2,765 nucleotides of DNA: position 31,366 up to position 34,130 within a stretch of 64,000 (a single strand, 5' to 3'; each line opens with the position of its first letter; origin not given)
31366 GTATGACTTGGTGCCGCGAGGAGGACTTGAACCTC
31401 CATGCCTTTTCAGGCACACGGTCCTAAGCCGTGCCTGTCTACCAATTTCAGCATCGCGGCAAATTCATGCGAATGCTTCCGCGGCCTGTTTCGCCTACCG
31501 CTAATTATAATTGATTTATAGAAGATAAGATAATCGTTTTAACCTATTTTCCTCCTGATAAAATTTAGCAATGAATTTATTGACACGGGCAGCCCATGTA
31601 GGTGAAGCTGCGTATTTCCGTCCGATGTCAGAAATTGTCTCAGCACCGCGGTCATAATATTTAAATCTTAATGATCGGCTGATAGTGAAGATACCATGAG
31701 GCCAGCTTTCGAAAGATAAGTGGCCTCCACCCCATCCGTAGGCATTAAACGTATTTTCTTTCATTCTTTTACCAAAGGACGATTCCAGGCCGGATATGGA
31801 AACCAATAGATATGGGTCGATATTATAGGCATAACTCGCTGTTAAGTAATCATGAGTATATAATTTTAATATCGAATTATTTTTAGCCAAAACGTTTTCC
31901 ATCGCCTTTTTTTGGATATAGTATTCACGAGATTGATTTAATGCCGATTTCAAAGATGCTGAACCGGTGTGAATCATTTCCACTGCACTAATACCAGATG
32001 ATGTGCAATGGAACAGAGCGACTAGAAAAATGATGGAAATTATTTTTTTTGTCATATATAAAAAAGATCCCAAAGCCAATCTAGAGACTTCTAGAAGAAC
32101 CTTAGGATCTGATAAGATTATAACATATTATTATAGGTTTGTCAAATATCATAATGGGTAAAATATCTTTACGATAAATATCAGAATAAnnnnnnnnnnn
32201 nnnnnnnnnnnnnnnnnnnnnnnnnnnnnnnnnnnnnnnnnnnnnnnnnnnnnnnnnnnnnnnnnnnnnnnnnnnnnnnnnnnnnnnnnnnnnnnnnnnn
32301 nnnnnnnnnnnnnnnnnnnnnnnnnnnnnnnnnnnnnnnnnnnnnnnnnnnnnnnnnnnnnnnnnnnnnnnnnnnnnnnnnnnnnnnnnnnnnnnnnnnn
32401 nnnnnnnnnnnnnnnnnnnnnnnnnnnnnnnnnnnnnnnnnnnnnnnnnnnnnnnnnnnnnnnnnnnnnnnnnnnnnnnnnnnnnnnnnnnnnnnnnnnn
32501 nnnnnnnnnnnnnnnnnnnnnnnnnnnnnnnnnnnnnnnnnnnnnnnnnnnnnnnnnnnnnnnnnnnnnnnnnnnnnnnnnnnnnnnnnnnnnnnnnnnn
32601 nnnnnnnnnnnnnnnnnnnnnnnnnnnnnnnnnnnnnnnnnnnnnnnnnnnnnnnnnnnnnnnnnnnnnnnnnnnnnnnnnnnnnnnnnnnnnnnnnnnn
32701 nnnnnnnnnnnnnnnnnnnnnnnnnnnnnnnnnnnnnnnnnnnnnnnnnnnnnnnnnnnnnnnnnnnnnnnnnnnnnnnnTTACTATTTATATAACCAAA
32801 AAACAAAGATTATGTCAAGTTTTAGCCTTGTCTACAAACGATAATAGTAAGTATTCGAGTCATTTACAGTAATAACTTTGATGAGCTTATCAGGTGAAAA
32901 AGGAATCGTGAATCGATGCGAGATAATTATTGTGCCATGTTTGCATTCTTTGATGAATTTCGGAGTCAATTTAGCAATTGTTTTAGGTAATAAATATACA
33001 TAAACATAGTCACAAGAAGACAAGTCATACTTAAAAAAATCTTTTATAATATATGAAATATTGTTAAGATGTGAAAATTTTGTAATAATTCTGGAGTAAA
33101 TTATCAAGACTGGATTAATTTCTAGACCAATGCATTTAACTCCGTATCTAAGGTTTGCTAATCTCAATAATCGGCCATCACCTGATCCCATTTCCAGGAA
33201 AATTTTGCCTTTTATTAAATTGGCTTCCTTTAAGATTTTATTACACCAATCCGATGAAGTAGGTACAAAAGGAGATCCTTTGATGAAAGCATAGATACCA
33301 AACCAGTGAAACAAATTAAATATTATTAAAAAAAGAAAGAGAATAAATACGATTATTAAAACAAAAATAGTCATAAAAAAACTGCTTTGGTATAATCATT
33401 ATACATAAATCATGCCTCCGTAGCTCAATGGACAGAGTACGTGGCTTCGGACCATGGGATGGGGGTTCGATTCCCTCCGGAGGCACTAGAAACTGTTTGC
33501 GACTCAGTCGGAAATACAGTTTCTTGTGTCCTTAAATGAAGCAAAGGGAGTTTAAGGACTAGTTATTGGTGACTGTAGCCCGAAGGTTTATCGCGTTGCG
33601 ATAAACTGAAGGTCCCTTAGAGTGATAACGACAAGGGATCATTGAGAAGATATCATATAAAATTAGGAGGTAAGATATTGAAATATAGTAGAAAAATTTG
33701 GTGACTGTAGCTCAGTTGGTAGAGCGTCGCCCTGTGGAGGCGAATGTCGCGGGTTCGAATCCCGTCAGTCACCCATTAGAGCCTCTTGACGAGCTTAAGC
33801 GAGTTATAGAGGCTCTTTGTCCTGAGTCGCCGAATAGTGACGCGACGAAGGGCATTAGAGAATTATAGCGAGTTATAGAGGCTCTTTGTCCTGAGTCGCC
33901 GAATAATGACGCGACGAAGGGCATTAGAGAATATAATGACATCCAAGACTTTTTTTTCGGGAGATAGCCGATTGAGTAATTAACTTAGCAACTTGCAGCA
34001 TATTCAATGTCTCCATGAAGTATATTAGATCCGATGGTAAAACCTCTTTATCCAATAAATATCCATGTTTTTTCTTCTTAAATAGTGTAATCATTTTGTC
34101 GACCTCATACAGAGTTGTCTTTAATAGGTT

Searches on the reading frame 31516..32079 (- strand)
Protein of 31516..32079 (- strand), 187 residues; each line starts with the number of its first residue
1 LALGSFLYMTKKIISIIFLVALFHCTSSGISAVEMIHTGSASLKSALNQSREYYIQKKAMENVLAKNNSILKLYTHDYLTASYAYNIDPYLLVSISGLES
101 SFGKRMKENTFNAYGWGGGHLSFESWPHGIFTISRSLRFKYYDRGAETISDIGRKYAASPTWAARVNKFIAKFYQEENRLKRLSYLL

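Call 73: search_protein_families(library=pfam, proteins=[window:31516-32079:-], max_evalue=0.001)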
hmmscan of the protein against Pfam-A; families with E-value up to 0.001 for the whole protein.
window:31516-32079:- (187 aa): 2 families
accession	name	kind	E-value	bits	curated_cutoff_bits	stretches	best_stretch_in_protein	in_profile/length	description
PF13406.11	SLT_2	-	0.00052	19.7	24.3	1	49-108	48-107/292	Transglycosylase SLT domain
PF01832.25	Glucosaminidase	-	0.0006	20.9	30.2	0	78-174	4-122/123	Mannosyl-glycoprotein endo-beta-N-acetylglucosaminidase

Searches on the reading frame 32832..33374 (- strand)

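Call 73: search_protein_families(library=pfam, proteins=[window:32832-33374:-], max_evalue=0.001)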
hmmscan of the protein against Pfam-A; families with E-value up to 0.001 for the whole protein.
window:32832-33374:- (180 aa): 3 families
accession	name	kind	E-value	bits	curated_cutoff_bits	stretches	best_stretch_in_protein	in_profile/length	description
PF08123.19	DOT1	-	3e-06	27.4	23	1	40-154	27-158/205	Histone methylation protein DOT1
PF13847.12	Methyltransf_31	-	0.00034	20.8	27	1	55-125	3-79/145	Methyltransferase domain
PF13649.12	Methyltransf_25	-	0.00096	20.2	27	0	60-144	2-89/97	Methyltransferase domain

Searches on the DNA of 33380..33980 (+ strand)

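Call 8: search_rna_families(source=window, start=33380, end=33980, threshold=evalue, max_evalue=10, show_alignments=3)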
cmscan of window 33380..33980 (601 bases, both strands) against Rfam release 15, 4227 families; matches with E-value up to 10: 9.
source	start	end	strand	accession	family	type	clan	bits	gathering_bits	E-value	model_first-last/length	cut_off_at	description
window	33701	33773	+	RF00005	tRNA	Gene; tRNA;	CL00001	72.3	29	6.6e-16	1-71/71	no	tRNA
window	33414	33485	+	RF00005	tRNA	Gene; tRNA;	CL00001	65.6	29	4.7e-14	1-71/71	no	tRNA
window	33414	33486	-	RF04354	Plastid-ycf2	Cis-reg;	-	25.2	65.7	0.0071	1-75/75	no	Plastid-ycf2 5UTR RNA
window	33482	33530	+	RF00834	mir-268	Gene; miRNA;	-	22.1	47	0.18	15-70/89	no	mir-268 microRNA precursor family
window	33444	33484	+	RF01684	mascRNA-menRNA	Gene;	-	19.9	42.5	0.2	1-56/56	no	MALAT1-associated small cytoplasmic RNA/MEN beta RNA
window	33696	33823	+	RF02435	SpF41_sRNA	Gene; sRNA;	-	17.7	52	4.7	1-105/105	no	Streptococcus sRNA SpF41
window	33701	33774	-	RF04354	Plastid-ycf2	Cis-reg;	-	15.8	65.7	2.5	1-75/75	no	Plastid-ycf2 5UTR RNA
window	33751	33763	-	RF04351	Plastid-psbl-rps4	Cis-reg;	-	13.5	68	8.2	11-23/53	no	Plastid-psbl-rps4 3UTR RNA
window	33447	33470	+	RF01704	Glutamine-II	Cis-reg; riboswitch;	-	11.7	33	3.3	36-59/60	no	Glutamine-II riboswitch aptamer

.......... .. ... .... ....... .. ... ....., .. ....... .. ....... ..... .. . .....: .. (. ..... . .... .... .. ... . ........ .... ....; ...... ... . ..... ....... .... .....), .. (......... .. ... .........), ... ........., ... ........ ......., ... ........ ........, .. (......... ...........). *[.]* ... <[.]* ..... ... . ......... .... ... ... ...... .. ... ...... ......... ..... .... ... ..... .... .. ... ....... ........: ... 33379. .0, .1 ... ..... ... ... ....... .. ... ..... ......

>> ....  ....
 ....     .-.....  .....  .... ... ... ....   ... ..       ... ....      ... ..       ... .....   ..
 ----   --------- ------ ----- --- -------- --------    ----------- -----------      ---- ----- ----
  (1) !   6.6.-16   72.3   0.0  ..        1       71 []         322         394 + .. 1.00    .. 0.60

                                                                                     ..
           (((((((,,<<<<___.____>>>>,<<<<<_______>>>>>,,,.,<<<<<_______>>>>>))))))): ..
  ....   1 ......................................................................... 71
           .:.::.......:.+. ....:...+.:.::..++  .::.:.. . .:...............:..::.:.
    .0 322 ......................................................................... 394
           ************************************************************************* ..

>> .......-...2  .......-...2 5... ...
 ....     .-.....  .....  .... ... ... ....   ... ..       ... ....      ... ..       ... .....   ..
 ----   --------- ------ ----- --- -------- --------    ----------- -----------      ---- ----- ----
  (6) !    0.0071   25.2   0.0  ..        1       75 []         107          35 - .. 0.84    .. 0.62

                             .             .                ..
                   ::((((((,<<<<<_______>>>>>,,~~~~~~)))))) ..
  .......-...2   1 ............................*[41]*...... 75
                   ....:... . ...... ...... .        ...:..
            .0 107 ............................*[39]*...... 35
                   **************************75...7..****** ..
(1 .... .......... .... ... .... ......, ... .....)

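Call 79: build_rna_model(alignment_id=A3)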
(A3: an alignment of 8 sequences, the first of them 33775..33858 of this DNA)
Model R1 built from alignment A3 (8 sequences, 87 columns); structure: RNAalifold consensus.
model positions 69; base pairs 15; branch points 1; effective number of sequences 5.18; information 0.815 bits per position. Calibrated on 0.2 Mb of random sequence (short: E-values are rough).
structure used (alignment columns):
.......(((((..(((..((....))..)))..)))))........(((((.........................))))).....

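Call 80: search_with_rna_model(model_id=R1, sources=[window, L213, L215, L207, L208, L217, L218, L219, L188, L203, L209, L201, L205, L182, L186], max_evalue=10)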
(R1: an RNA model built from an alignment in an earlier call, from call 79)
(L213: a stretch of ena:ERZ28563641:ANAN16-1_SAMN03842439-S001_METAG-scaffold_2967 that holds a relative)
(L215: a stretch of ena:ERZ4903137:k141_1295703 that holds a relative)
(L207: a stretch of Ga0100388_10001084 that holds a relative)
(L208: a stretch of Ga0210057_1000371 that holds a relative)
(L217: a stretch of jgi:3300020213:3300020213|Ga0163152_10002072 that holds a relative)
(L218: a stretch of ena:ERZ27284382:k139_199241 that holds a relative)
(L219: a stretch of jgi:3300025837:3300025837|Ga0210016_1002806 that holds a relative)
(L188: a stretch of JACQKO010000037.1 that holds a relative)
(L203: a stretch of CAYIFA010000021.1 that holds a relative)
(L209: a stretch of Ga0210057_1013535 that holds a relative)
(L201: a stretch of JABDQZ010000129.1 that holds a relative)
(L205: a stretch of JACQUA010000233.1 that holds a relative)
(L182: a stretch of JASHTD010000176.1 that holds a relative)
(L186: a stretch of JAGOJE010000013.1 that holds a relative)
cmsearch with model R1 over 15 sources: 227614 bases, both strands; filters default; matches with E-value up to 10: 25.
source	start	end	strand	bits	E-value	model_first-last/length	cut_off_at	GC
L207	6587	6665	-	74.9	6.3e-17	1-69/69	no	0.49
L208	8434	8512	+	74.6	7.8e-17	1-69/69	no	0.47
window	37519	37587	+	73.8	1.2e-16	1-69/69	no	0.49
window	33775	33857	+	63.4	5.5e-14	1-69/69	no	0.49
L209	6959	7020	-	63.1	6.5e-14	1-69/69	no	0.4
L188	1740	1805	-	61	2.2e-13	1-69/69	no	0.59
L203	394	465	-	59.1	6.7e-13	1-69/69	no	0.51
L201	2837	2895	+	42.5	1.2e-08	1-69/69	no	0.61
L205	224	300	-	34.3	1.4e-06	1-69/69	no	0.51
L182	2715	2777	-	24.7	0.00041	1-69/69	no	0.63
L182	3880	3942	-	23.8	0.0007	1-69/69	no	0.65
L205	3452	3512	+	22.4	0.0016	1-69/69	no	0.57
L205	83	125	+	16.4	0.053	1-69/69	no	0.67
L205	153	210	+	16.1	0.064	1-69/69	no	0.47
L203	313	381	+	15.7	0.078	1-69/69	no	0.55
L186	7357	7370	-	14.7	0.15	16-29/69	no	0.64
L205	3520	3537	-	13.9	0.23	14-31/69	no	0.72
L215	17707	17752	+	12.5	0.51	1-69/69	no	0.46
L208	354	411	+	12.5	0.54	1-69/69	no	0.48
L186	5696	5707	-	10.8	1.4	17-28/69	no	0.58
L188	2412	2467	+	10.3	2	1-69/69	no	0.61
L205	4860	4874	+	9.6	2.9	48-62/69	no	0.6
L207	5902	5913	+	9.5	3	17-28/69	no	0.5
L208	9186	9197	-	9.5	3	17-28/69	no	0.5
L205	3414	3445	+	8.8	4.5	46-64/69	no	0.69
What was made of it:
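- Checked: The R covariance model does not hit E even at E<=10 (call 80).
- One antisense module sits next to the L203 element (call 80).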

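Call 94: search_with_rna_model(model_id=R1, sources=[window, L207, L208, L188, L203, L209, L201, L205], max_evalue=0.00001, make_alignment=true)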
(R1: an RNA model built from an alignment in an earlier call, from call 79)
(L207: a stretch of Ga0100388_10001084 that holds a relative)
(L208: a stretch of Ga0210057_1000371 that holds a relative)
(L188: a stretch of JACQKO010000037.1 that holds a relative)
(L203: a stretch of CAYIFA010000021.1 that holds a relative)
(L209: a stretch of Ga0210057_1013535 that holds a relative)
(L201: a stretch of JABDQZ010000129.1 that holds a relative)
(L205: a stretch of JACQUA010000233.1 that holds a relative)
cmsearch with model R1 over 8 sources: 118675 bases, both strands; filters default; matches with E-value up to 0.00001: 9.
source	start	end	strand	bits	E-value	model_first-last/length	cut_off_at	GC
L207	6587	6665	-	74.9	3.3e-17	1-69/69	no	0.49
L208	8434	8512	+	74.6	4.1e-17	1-69/69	no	0.47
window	37519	37587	+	73.8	6.5e-17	1-69/69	no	0.49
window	33775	33857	+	63.4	2.9e-14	1-69/69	no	0.49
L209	6959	7020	-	63.1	3.4e-14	1-69/69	no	0.4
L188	1740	1805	-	61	1.1e-13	1-69/69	no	0.59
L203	394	465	-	59.1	3.5e-13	1-69/69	no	0.51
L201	2837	2895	+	42.5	6.3e-09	1-69/69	no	0.61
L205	224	300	-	34.3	7.4e-07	1-69/69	no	0.51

Alignment A5: 9 matches aligned to the model, 90 columns, each read 5' to 3' on its own strand. Consensus structure (alignment columns), stored with it:
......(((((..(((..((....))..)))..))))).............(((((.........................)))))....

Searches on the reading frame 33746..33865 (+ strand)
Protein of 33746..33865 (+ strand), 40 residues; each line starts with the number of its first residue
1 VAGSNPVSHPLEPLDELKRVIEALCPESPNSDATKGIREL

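Call 48: find_homologous_proteins(query=A2, max_evalue=10)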
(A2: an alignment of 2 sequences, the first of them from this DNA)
Query A2 (2 sequences) (40 aa, profile of the alignment): 1 proteins with E <= 10 among 2 candidates.
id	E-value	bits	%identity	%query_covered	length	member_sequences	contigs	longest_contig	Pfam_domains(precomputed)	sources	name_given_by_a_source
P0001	5.8e-22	95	100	100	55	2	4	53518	-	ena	-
